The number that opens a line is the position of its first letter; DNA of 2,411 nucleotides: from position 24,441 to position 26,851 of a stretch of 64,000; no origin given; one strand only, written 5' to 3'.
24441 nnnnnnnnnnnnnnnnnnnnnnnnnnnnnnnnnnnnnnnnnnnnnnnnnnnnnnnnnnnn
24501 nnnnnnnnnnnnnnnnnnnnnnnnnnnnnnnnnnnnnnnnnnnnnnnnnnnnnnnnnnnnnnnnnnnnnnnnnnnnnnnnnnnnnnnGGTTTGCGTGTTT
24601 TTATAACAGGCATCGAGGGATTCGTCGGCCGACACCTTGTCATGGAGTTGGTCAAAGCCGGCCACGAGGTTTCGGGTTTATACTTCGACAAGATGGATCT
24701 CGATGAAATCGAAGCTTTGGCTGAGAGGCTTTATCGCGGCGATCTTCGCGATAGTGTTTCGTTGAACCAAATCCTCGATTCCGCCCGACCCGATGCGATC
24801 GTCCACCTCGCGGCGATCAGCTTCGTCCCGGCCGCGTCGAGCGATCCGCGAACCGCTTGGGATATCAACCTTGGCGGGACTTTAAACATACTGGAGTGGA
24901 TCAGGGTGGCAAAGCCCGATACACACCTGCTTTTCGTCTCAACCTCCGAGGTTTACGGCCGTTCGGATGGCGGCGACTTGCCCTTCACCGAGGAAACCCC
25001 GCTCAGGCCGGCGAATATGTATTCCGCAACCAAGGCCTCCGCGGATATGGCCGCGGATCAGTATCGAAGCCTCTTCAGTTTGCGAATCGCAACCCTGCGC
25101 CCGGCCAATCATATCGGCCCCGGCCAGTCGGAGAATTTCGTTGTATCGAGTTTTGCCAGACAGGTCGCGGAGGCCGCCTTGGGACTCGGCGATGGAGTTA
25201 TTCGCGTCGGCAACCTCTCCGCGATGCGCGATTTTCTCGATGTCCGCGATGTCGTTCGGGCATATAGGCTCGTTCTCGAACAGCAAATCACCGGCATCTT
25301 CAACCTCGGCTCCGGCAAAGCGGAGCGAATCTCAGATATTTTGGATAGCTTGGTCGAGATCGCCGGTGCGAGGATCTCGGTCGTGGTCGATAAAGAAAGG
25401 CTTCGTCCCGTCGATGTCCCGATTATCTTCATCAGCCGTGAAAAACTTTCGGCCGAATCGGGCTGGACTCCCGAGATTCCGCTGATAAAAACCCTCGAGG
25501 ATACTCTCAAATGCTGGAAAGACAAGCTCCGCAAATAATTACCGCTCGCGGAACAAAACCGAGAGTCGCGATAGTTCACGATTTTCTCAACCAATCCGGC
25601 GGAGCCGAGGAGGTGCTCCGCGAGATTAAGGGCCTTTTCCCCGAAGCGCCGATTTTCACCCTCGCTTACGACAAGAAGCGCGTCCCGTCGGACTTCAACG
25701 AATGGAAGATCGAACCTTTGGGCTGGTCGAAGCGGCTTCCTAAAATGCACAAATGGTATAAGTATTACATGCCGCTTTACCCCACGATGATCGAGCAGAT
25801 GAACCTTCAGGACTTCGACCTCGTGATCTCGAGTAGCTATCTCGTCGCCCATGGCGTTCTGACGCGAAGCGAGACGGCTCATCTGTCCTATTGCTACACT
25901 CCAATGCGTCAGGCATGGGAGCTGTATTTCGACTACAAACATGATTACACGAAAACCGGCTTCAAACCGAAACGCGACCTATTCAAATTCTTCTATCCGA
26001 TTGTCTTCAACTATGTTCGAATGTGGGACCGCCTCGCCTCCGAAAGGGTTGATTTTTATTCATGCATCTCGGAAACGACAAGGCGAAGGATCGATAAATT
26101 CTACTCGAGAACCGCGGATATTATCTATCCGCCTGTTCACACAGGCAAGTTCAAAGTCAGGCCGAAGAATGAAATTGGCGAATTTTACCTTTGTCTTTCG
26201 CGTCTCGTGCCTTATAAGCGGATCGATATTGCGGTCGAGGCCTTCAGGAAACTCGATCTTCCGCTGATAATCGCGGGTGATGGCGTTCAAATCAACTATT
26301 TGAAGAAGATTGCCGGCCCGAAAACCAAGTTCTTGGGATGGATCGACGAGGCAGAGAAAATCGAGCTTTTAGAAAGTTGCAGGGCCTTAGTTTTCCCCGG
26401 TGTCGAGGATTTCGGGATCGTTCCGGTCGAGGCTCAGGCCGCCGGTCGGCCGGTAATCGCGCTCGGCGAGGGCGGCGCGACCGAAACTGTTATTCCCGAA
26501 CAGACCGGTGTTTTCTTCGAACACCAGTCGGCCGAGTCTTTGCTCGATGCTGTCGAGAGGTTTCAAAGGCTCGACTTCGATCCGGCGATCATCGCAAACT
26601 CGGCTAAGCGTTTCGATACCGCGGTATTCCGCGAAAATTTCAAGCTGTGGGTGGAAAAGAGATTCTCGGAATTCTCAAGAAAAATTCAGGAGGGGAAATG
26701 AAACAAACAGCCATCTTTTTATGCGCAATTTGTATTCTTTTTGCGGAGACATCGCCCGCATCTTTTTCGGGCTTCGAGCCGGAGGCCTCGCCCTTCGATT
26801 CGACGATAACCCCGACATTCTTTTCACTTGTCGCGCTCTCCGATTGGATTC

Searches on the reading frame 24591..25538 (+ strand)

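Call 7: search_protein_families(library=pfam, proteins=[window:24591-25538:+], max_evalue=0.001)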
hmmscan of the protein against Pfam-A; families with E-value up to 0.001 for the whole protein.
window:24591-25538:+ (315 aa): 7 families
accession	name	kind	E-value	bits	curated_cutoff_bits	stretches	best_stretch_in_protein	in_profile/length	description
PF16363.11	GDP_Man_Dehyd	-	4.5e-66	224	27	1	4-304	1-331/332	GDP-mannose 4,6 dehydratase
PF01370.27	Epimerase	-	1.4e-56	192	20.9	1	3-240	1-240/240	NAD dependent epimerase/dehydratase family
PF04321.23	RmlD_sub_bind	-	9.3e-18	64.7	27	1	1-167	1-149/287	RmlD substrate binding domain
PF01073.25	3Beta_HSD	-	5.8e-14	52.2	22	1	5-222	2-222/280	3-beta hydroxysteroid dehydrogenase/isomerase family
PF07993.18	NAD_binding_4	-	4.8e-11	42.7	20.1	1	67-205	89-236/258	Male sterility protein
PF02719.21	Polysacc_synt_2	-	1.4e-10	41.3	20.2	1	3-107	1-118/293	Polysaccharide biosynthesis protein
PF13460.12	NAD_binding_10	-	1.5e-05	25.4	27.2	1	7-149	1-126/184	NAD(P)H-binding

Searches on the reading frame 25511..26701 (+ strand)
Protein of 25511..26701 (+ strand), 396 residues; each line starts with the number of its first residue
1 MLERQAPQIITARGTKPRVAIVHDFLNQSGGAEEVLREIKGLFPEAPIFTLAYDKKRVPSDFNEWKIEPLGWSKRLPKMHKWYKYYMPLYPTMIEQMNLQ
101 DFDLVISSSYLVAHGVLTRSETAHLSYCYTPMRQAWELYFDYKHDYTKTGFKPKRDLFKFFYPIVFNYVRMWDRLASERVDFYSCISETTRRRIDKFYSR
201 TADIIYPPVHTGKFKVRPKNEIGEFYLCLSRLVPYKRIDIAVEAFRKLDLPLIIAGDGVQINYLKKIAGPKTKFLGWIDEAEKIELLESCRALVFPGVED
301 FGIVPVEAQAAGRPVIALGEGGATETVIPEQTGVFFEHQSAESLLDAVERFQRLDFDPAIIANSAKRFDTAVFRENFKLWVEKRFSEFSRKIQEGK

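Call 7: search_protein_families(library=pfam, proteins=[window:25511-26701:+], max_evalue=0.001)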
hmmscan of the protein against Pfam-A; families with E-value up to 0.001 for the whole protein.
window:25511-26701:+ (396 aa): 2 families
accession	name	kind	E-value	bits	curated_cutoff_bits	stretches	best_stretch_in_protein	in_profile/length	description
PF00534.26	Glycos_transf_1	-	2.7e-25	89.3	26.4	1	214-354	6-158/172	Glycosyl transferases group 1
PF13692.12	Glyco_trans_1_4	-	3.3e-19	70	27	1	227-350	5-138/142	Glycosyl transferases group 1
